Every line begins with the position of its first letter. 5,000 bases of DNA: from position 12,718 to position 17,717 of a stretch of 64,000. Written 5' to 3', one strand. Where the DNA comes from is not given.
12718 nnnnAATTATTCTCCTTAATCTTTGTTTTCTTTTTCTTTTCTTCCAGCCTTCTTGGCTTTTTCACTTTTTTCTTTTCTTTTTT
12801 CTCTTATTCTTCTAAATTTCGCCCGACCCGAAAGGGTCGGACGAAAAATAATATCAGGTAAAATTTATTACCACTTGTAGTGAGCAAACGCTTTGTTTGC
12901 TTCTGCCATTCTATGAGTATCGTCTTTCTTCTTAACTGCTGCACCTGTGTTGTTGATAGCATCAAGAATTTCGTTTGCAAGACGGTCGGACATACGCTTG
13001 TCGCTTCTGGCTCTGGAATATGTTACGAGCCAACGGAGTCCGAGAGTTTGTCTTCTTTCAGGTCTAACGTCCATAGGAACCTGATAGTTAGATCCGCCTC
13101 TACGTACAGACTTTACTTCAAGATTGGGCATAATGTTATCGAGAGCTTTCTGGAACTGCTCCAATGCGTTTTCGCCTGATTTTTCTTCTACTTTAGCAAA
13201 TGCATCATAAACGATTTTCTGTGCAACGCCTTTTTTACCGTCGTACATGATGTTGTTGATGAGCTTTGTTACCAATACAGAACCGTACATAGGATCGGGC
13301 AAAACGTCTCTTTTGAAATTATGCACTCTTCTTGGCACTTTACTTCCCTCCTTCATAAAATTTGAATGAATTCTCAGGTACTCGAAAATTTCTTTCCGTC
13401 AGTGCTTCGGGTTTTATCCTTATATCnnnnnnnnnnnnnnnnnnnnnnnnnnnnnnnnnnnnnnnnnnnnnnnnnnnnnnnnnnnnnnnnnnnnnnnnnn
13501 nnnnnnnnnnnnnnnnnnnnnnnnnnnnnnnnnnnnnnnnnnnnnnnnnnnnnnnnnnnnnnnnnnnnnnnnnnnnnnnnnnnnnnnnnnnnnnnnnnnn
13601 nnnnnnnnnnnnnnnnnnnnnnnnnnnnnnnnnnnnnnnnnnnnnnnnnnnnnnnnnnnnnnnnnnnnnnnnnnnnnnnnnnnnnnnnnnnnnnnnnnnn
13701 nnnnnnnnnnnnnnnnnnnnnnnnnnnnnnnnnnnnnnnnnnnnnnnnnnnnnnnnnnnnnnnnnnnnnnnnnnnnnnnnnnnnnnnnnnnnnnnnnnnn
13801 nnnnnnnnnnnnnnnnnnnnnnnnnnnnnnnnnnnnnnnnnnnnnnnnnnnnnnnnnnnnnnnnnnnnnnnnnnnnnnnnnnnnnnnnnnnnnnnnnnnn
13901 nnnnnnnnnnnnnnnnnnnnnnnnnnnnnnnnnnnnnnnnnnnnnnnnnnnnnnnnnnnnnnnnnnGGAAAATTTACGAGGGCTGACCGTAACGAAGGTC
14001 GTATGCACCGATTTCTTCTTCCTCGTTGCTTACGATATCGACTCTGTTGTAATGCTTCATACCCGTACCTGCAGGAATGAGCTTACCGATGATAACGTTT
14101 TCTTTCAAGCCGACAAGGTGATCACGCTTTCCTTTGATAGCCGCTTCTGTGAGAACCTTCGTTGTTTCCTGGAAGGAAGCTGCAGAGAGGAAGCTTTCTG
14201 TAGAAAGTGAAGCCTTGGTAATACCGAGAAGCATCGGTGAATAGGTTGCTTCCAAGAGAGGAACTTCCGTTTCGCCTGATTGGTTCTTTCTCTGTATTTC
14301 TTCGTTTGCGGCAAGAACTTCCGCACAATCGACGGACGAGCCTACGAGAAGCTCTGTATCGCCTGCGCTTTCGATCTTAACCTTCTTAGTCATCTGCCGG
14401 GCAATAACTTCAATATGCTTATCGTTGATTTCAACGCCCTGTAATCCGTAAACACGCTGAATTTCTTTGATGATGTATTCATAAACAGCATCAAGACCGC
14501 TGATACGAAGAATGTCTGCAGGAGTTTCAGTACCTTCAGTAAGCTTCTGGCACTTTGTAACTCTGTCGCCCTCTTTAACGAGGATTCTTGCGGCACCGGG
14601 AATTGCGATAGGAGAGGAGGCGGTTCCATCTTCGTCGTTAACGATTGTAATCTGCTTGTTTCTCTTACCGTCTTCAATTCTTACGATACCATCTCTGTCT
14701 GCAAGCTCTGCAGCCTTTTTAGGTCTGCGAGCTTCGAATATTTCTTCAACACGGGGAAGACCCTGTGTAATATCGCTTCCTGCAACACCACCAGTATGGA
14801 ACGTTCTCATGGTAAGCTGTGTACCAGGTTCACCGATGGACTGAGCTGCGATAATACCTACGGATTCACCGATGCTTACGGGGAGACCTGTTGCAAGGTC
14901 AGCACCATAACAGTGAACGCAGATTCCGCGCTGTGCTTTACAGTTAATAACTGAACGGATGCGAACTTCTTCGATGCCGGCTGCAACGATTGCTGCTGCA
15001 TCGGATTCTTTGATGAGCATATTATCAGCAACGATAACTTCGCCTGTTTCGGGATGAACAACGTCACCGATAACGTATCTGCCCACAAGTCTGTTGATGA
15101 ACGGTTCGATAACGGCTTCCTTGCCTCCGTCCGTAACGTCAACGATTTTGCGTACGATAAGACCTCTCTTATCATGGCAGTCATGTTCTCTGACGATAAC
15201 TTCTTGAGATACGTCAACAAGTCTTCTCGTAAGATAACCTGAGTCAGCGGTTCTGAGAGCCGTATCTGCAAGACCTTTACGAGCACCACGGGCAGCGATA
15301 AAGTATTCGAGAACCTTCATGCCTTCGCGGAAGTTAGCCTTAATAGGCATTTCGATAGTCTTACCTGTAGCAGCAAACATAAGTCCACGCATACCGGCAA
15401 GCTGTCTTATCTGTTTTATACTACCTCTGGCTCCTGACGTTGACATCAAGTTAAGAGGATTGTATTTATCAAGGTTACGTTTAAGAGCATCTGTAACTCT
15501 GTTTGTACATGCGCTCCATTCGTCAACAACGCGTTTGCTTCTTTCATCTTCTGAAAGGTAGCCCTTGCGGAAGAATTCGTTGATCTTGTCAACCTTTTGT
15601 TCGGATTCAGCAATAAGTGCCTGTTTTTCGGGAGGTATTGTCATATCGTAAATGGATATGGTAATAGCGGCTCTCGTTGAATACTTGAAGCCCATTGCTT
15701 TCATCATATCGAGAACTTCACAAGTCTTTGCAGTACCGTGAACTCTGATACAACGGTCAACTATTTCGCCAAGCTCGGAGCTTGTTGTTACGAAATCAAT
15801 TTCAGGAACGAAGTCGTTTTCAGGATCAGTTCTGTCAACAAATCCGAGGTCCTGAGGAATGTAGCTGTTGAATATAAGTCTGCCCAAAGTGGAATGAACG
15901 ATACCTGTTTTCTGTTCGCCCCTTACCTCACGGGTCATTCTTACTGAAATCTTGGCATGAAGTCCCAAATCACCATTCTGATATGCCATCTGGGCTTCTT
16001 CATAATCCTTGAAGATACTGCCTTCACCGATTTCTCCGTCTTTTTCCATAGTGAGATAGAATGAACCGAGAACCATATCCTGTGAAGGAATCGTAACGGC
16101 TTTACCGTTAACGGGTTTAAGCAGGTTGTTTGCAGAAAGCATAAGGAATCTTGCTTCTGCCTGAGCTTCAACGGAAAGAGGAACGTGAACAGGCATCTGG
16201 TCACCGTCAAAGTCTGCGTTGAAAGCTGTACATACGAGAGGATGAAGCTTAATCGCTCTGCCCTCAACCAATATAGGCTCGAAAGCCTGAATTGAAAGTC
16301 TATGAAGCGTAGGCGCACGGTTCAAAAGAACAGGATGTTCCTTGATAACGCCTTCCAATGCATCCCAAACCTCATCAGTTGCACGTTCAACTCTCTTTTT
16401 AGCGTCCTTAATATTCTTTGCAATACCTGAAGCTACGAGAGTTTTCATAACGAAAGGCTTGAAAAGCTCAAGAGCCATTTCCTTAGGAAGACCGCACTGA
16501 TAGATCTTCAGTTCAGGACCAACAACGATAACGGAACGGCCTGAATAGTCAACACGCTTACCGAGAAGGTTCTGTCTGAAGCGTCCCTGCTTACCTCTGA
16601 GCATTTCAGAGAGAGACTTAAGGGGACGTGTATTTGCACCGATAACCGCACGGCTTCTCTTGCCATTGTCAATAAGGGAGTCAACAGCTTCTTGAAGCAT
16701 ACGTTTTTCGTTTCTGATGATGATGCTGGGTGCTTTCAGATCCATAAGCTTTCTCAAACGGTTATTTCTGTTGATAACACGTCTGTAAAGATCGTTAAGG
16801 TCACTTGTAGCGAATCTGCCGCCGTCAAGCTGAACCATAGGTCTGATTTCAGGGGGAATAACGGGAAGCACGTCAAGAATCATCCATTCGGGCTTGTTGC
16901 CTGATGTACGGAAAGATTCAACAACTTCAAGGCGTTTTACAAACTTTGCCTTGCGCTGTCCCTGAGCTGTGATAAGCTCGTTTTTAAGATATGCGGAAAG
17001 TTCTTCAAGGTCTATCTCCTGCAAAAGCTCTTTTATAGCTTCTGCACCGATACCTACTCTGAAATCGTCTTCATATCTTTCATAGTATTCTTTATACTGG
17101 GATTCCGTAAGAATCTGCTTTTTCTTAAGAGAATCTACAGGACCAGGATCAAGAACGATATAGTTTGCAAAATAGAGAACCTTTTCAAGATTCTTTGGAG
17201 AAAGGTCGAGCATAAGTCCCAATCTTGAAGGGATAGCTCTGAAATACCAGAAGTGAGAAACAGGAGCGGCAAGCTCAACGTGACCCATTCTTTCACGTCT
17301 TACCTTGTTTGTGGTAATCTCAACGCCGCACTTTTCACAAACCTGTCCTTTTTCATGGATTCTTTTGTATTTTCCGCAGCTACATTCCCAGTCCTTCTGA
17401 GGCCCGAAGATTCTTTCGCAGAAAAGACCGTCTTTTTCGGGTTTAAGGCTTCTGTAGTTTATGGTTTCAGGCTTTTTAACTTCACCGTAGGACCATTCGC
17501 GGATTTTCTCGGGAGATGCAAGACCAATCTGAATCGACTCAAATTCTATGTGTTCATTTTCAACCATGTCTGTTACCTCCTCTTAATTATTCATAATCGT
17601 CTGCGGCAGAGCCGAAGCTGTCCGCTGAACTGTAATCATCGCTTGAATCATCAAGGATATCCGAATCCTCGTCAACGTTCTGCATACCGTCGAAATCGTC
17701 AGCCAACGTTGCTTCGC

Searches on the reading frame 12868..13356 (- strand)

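Call 80: search_protein_families(library=pfam, proteins=[window:12868-13356:-], max_evalue=0.00001)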
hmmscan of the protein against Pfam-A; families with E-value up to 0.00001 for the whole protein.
window:12868-13356:- (162 aa): 1 family
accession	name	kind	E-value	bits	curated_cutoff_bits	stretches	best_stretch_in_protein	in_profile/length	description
PF00177.27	Ribosomal_S7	-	2.1e-65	219.3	24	1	8-155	1-148/148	Ribosomal protein S7p/S5e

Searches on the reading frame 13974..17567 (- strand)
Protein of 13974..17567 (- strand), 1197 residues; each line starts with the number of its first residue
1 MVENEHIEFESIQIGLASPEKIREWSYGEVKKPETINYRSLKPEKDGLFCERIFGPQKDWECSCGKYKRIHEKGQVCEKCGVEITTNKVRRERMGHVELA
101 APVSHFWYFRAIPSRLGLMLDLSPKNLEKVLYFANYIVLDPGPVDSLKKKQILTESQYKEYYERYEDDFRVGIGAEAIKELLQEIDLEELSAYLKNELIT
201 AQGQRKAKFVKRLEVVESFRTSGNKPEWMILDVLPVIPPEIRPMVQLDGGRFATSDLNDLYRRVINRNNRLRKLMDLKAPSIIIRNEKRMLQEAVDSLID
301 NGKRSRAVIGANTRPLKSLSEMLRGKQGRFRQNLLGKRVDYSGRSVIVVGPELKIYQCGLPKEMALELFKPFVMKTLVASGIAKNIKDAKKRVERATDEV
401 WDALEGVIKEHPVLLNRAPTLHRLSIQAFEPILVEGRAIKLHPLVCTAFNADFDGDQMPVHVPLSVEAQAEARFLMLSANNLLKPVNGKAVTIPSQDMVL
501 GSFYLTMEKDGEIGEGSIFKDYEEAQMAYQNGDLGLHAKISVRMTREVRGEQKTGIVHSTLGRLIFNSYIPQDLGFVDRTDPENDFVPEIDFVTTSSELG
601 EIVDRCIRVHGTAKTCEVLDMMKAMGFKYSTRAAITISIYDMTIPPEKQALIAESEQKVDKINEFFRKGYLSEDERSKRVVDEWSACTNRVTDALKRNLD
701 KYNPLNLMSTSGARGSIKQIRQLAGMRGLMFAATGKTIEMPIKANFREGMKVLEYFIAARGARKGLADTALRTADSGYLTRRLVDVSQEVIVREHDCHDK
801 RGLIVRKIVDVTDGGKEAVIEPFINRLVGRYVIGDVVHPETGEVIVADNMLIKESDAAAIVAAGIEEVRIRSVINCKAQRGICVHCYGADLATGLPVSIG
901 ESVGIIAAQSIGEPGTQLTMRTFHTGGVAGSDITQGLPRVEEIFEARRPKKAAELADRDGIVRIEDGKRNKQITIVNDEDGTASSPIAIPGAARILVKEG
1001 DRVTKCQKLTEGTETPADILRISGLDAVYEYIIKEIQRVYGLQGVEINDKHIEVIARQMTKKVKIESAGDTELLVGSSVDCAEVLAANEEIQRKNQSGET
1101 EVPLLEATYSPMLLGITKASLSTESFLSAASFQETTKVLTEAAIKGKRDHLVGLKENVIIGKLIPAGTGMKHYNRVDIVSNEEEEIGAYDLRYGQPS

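Call 11: search_protein_families(library=pfam, proteins=[window:13974-17567:-])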
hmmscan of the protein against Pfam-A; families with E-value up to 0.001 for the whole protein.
window:13974-17567:- (1197 aa): 5 families
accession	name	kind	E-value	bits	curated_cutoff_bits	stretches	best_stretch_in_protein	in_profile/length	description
PF04997.17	RNA_pol_Rpb1_1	-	4.2e-87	292.8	39.7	1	8-334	3-312/312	RNA polymerase Rpb1, domain 1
PF04998.22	RNA_pol_Rpb1_5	-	3.8e-65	220.4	28.5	1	749-1123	1-266/267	RNA polymerase Rpb1, domain 5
PF00623.25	RNA_pol_Rpb1_2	-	4.5e-39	134.8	25.3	2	384-477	72-165/166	RNA polymerase Rpb1, domain 2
PF04983.23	RNA_pol_Rpb1_3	-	5.7e-25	88.5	28.9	1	481-642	1-162/162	RNA polymerase Rpb1, domain 3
PF05000.22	RNA_pol_Rpb1_4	-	6e-12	45.9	24.8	1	673-746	3-106/107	RNA polymerase Rpb1, domain 4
